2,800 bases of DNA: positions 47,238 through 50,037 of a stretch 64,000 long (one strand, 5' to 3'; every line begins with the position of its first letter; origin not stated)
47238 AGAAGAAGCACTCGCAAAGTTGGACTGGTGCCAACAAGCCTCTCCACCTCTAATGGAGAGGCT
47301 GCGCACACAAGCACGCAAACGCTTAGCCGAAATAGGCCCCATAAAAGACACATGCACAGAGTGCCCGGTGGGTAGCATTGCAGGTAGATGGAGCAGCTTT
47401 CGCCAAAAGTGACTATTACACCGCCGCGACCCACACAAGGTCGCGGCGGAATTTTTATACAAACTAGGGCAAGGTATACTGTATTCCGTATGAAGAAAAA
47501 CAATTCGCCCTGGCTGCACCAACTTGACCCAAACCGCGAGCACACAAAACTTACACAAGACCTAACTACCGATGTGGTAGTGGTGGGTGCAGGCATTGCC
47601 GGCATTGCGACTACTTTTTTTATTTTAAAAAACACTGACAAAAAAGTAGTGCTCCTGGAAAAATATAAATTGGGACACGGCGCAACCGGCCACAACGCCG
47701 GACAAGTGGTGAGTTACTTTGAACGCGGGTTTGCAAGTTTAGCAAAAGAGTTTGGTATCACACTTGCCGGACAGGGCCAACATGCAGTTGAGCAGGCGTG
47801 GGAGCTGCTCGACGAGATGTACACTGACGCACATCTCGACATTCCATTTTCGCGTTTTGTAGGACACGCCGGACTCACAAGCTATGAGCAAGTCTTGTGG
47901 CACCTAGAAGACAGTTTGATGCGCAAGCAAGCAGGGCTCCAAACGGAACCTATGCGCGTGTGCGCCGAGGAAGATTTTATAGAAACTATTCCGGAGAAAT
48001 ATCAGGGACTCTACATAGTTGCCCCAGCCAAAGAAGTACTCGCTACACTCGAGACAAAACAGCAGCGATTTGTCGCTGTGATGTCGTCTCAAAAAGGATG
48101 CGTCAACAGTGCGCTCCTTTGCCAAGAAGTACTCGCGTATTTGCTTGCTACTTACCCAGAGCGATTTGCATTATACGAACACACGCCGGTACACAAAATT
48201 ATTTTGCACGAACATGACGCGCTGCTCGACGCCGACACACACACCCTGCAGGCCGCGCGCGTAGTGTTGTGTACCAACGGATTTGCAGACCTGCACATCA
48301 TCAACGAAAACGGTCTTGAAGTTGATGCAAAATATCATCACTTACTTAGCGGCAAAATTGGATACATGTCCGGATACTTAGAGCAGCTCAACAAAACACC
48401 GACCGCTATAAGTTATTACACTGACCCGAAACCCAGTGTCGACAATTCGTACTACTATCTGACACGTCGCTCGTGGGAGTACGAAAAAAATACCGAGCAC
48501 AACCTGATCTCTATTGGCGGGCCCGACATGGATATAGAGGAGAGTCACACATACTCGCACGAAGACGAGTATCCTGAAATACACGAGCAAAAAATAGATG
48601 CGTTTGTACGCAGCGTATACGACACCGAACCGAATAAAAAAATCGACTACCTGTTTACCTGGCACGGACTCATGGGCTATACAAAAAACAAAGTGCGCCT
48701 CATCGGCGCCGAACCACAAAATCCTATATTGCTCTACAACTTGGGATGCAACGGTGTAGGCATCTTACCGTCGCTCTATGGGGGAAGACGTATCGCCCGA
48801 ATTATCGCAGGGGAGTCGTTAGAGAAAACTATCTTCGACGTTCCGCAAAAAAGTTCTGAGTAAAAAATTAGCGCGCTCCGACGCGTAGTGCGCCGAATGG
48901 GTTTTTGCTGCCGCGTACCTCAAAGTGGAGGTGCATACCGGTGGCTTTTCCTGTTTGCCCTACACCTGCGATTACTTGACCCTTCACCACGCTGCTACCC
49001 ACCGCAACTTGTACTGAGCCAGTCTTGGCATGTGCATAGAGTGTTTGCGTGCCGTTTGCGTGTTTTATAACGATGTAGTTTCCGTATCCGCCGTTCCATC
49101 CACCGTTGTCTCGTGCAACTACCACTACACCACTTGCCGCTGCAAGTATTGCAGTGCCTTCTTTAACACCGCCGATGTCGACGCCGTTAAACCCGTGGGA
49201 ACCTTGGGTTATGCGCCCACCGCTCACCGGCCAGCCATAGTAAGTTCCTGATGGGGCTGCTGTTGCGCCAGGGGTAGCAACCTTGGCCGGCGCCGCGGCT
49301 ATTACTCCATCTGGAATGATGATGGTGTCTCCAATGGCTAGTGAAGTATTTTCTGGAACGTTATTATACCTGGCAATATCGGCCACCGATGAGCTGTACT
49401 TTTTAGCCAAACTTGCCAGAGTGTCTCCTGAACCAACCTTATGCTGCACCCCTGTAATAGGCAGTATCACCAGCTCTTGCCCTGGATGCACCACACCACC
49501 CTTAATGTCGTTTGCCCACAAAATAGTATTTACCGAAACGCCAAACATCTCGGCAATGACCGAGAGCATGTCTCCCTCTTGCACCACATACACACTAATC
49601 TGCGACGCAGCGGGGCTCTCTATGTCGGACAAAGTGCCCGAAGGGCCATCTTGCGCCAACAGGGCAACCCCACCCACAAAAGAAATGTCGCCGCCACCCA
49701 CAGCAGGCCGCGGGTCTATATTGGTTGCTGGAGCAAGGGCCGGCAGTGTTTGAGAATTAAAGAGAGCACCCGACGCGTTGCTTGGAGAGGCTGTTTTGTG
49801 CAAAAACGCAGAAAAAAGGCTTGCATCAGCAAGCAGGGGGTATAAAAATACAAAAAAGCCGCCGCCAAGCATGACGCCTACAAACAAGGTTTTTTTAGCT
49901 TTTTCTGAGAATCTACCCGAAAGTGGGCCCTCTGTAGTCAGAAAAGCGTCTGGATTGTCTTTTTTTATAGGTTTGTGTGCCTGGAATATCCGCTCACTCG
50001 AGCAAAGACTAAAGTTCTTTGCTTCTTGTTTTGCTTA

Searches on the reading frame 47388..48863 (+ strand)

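Call 20: search_protein_families(library=pfam, proteins=[window:47388-48863:+], max_evalue=0.001)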
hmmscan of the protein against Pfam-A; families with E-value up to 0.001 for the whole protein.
window:47388-48863:+ (491 aa): 4 families
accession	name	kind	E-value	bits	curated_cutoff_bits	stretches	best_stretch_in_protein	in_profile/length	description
PF01266.30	DAO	-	1.4e-28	100.9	27.9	1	62-471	1-352/353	FAD dependent oxidoreductase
PF01946.23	Thi4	-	1.7e-06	27.9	26.2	1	53-140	10-99/235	Thi4 family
PF13454.12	NAD_binding_9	-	0.00054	20.4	21.8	0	64-99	1-39/155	FAD-NAD(P)-binding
PF13450.12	NAD_binding_8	-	0.00092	19.9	21.9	0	65-92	1-27/68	NAD(P)-binding Rossmann-like domain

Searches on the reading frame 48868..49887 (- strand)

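Call 20: search_protein_families(library=pfam, proteins=[window:48868-49887:-], max_evalue=0.001)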
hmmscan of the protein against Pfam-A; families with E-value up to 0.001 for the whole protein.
window:48868-49887:- (339 aa): 5 families
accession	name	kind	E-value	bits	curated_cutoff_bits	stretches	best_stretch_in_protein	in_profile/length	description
PF01551.29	Peptidase_M23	-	1.1e-24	86.9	28.7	1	234-330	4-93/96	Peptidase family M23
PF01476.26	LysM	-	3.6e-23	81.7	20.9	2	149-192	1-43/43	LysM domain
PF23473.1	LysM3_LYK4_5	-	3.2e-08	34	29.3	1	100-129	5-34/48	LYK4/5 LysM3 domain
PF23462.1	LysM3_NFP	-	5.4e-07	30.5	28.1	0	153-192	9-47/48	NFP LysM3 domain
PF23446.1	LysM1_NFP_LYK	-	1.8e-05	25.9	36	0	156-192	17-54/60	NFP/LYK LysM1 domain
